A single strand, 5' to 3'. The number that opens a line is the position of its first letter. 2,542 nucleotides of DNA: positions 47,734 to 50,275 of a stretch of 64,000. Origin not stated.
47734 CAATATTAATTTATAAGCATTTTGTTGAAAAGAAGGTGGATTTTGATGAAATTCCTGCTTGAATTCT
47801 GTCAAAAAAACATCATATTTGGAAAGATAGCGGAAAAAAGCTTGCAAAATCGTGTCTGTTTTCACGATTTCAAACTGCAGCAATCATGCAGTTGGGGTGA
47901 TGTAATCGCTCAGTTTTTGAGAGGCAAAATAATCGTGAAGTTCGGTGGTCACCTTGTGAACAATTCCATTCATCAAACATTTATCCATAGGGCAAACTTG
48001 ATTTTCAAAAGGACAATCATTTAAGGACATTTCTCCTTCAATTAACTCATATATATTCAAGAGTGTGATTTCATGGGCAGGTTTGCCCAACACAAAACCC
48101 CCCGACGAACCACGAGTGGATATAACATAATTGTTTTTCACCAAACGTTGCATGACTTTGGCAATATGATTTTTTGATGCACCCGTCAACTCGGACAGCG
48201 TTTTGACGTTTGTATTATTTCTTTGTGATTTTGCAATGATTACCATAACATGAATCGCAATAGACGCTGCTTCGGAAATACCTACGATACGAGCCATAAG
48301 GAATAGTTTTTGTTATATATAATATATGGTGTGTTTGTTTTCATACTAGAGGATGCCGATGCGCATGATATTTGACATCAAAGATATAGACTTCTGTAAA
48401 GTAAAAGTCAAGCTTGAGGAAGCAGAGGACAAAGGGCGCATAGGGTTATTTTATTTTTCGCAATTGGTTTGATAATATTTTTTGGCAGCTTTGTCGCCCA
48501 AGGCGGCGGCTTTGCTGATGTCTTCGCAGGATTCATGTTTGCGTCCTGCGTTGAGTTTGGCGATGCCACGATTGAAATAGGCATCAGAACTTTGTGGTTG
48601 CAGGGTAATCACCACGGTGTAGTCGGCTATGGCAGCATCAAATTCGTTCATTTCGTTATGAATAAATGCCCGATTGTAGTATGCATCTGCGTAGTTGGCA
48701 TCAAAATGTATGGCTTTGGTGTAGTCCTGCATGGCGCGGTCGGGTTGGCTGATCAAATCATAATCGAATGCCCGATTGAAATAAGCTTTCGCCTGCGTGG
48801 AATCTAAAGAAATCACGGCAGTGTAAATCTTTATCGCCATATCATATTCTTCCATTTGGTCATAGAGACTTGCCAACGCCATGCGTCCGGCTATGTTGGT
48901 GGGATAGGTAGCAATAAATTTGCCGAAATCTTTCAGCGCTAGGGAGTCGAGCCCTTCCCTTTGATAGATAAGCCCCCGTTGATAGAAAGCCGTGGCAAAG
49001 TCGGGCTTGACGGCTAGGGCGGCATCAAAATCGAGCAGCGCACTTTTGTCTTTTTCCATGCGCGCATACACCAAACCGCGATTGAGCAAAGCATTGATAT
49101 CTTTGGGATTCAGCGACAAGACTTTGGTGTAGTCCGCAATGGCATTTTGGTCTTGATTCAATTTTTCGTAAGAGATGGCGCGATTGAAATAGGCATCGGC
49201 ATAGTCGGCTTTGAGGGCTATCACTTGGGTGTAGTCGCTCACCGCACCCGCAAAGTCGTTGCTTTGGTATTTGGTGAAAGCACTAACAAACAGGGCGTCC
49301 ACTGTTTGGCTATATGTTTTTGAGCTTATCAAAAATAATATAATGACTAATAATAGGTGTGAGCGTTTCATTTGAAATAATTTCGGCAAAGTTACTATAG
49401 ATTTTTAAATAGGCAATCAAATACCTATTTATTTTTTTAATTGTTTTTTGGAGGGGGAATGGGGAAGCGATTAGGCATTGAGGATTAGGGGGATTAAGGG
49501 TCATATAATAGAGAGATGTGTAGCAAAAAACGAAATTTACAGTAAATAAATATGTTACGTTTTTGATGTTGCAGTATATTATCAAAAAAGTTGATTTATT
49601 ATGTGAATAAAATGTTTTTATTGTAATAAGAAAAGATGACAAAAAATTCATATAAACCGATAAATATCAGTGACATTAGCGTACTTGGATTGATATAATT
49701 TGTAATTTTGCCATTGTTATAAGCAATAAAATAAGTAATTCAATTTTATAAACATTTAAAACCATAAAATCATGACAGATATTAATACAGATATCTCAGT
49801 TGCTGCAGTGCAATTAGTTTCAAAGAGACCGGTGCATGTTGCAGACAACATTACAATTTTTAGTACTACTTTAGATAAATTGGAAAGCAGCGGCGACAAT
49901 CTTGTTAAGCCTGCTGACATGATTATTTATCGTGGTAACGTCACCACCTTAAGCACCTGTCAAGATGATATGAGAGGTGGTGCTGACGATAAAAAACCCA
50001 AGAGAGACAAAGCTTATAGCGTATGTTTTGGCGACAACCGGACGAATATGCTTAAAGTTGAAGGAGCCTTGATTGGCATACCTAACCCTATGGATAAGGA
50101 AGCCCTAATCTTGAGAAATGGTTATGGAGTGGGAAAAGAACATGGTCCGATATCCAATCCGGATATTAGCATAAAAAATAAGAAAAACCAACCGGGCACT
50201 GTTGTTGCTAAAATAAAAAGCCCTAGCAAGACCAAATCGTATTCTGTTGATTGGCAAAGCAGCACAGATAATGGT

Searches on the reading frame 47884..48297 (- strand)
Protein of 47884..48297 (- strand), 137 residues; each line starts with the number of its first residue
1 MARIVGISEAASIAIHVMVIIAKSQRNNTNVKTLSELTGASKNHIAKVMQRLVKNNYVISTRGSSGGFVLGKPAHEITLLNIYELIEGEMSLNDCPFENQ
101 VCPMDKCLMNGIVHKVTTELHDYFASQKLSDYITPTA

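Call 54: find_related_loci(query=window:47884-48297:-, collection=genome_contigs, flank=10000)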
Query window:47884-48297:- (137 aa) in genome_contigs; peptide patterns used: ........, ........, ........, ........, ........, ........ (x = any residue, [..] = any of these).
53 stretches matched a pattern; 2 encode a relative of the query (tblastn E <= 1e-3); 2 distinct loci.
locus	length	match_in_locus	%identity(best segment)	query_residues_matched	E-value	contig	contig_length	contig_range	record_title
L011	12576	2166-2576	90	1-137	2e-83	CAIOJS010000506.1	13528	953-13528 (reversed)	uncultured bacterium isolate AlinenLipids_bin-6511 genome assembly, contig: bin-6511:506/558, whole genome shotgun seque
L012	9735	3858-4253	51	1-133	7e-47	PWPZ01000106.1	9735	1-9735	MAG: Bacteroidetes bacterium isolate CSSed10_456R1 CS-Sed10-C18889, whole genome shotgun sequence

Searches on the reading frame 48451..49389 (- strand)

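Call 7: search_protein_families(library=pfam, proteins=[window:48451-49389:-], max_evalue=0.01)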
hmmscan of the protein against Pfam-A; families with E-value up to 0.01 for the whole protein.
window:48451-49389:- (312 aa): 16 families
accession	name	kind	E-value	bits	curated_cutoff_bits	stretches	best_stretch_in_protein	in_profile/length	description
PF00515.34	TPR_1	-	9.9e-38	126.9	27.8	4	64-97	1-34/34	Tetratricopeptide repeat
PF13414.12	TPR_11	-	9.6e-37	124.9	26.8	6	41-77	5-41/42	TPR repeat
PF07719.23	TPR_2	-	1.4e-31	106.4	27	1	64-97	1-34/34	Tetratricopeptide repeat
PF13431.12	TPR_17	-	9.8e-28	94.5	24.4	3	223-254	2-33/34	Tetratricopeptide repeat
PF13181.12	TPR_8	-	8.5e-26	88.3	25.7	3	64-97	1-34/34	Tetratricopeptide repeat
PF13371.12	TPR_9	-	2.7e-22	79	35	5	74-132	5-63/73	Tetratricopeptide repeat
PF13174.12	TPR_6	-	1.1e-17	63.9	26.3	1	65-96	1-32/33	Tetratricopeptide repeat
PF13432.12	TPR_16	-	3e-13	50.4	32.7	1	41-97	8-64/65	Tetratricopeptide repeat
PF25575.1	TPR_BSK1_C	-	4.6e-13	49.5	42.2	2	41-96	53-109/118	Serine/threonine-protein kinase BSK1-like, TPR repeats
PF14559.12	TPR_19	-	3.6e-11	43.7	25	0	215-255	6-46/68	Tetratricopeptide repeat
PF13428.12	TPR_14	-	6.9e-11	42.1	23.5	0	65-105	2-42/44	Tetratricopeptide repeat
PF13424.12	TPR_12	-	2.4e-08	34.5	30.1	0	63-128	2-75/77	Tetratricopeptide repeat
PF13176.12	TPR_7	-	3.1e-08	33.5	27.9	1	171-197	4-30/36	Tetratricopeptide repeat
PF24575.1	TPR_Slam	-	0.00014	22.6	35.2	0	134-178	49-93/104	Surface lipoprotein assembly modifier, N-terminal TPR repeats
PF23914.1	TPR_CcmH_CycH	-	0.0016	18.8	42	0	162-269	46-156/158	Cytochrome c-type biogenesis protein H TPR domain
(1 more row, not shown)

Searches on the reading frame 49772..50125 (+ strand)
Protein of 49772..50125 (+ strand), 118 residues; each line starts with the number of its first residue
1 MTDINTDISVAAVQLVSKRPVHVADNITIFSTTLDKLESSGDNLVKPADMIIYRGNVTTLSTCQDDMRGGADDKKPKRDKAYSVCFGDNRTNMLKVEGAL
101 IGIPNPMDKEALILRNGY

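Call 88: search_protein_families(library=pfam, proteins=[window:49772-50125:+], max_evalue=10)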
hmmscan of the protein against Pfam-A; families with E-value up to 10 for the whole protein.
seq(118 aa): 0 families
